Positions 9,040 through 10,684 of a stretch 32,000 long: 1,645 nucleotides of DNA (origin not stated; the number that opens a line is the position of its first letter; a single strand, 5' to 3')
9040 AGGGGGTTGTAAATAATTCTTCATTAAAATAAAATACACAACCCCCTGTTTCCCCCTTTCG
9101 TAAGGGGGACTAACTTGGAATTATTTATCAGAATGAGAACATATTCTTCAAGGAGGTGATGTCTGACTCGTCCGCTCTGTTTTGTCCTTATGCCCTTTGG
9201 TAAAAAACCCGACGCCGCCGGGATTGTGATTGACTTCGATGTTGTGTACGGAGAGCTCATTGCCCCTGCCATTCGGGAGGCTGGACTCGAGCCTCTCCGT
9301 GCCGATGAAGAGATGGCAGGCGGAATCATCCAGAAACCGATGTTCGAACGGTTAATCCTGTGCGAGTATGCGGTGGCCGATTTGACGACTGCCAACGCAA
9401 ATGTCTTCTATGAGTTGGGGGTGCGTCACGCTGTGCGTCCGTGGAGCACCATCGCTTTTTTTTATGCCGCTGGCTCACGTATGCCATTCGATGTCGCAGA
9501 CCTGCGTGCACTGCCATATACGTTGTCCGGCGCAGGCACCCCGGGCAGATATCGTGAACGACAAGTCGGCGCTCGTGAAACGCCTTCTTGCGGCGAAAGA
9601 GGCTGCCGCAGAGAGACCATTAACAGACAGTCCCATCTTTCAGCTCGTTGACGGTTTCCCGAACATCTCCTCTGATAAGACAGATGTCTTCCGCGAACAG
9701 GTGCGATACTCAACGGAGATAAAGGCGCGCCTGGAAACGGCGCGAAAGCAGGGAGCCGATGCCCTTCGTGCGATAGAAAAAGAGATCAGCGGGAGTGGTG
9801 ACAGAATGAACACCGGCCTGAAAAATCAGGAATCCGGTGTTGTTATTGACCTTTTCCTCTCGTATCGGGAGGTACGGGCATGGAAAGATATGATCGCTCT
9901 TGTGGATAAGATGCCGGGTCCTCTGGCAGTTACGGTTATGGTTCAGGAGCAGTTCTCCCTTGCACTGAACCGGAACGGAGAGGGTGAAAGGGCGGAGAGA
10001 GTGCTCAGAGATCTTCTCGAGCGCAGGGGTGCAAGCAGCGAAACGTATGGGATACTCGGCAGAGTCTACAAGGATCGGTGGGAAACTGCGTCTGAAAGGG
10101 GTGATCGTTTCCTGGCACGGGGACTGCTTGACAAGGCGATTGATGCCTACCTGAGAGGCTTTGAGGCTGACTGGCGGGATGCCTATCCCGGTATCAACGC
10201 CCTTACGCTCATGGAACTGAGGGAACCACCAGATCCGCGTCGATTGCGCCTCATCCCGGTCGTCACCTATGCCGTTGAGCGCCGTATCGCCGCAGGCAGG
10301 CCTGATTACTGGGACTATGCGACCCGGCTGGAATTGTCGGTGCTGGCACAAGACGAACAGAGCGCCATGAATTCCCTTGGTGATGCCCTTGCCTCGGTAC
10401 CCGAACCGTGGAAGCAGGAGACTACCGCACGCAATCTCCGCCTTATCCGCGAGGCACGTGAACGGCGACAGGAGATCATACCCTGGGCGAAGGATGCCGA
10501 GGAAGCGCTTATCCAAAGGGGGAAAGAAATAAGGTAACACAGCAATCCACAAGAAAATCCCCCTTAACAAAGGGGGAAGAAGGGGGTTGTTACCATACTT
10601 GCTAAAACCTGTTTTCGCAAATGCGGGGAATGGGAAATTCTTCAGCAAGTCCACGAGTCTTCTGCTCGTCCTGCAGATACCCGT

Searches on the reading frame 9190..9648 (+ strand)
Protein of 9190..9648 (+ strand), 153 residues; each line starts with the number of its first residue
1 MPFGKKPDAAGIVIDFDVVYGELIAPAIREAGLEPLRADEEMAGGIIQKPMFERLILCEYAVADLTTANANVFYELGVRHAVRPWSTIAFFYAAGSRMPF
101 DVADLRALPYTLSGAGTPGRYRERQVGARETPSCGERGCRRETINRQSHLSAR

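Call 3: search_protein_families(library=pfam, proteins=[window:9190-9648:+], max_evalue=0.01)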
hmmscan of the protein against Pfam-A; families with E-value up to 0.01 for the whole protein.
window:9190-9648:+ (153 aa): 0 families

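Call 39: search_protein_families(library=padloc, proteins=[window:9190-9648:+], max_evalue=0.01)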
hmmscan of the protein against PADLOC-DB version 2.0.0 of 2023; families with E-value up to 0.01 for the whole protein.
window:9190-9648:+ (153 aa): 1 family
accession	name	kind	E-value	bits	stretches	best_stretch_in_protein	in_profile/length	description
PDLC00733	Effector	-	1.9e-06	25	1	41-115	287-359/388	TIR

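Call 40: search_protein_families(library=ncbifam, proteins=[window:9190-9648:+], max_evalue=0.01)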
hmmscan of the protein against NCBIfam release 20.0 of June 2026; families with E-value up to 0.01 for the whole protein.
window:9190-9648:+ (153 aa): 0 families

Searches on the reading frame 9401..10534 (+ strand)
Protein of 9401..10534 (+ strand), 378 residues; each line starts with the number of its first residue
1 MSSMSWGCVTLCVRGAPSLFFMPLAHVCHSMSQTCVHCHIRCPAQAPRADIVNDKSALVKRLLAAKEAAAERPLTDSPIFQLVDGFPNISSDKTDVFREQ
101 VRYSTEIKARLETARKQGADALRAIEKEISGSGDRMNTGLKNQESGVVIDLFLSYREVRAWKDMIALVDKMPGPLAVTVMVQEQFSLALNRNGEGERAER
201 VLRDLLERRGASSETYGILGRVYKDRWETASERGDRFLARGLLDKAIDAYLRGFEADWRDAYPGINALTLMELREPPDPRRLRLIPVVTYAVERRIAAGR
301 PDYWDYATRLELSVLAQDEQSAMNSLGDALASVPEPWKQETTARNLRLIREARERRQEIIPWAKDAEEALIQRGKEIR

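Call 3: search_protein_families(library=pfam, proteins=[window:9401-10534:+], max_evalue=0.01)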
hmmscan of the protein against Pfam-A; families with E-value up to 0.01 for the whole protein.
window:9401-10534:+ (378 aa): 3 families
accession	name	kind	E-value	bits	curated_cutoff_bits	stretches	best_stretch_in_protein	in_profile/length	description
PF13281.12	MAP3K_TRAF_bd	-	1.5e-43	149.6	24.1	1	81-358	81-355/371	MAP3K TRAFs-binding domain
PF20308.4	TPR-S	-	1.7e-26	93.2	27.6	1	161-271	2-102/102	Tetratricopeptide Repeats-Sensor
PF13428.12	TPR_14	-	9.6e-05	23.2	23.5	0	187-221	9-43/44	Tetratricopeptide repeat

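Call 39: search_protein_families(library=padloc, proteins=[window:9401-10534:+], max_evalue=0.01)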
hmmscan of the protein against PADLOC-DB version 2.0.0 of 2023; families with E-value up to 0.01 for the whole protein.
window:9401-10534:+ (378 aa): 0 families

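Call 40: search_protein_families(library=ncbifam, proteins=[window:9401-10534:+], max_evalue=0.01)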
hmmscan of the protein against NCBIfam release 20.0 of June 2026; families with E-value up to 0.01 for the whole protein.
window:9401-10534:+ (378 aa): 0 families
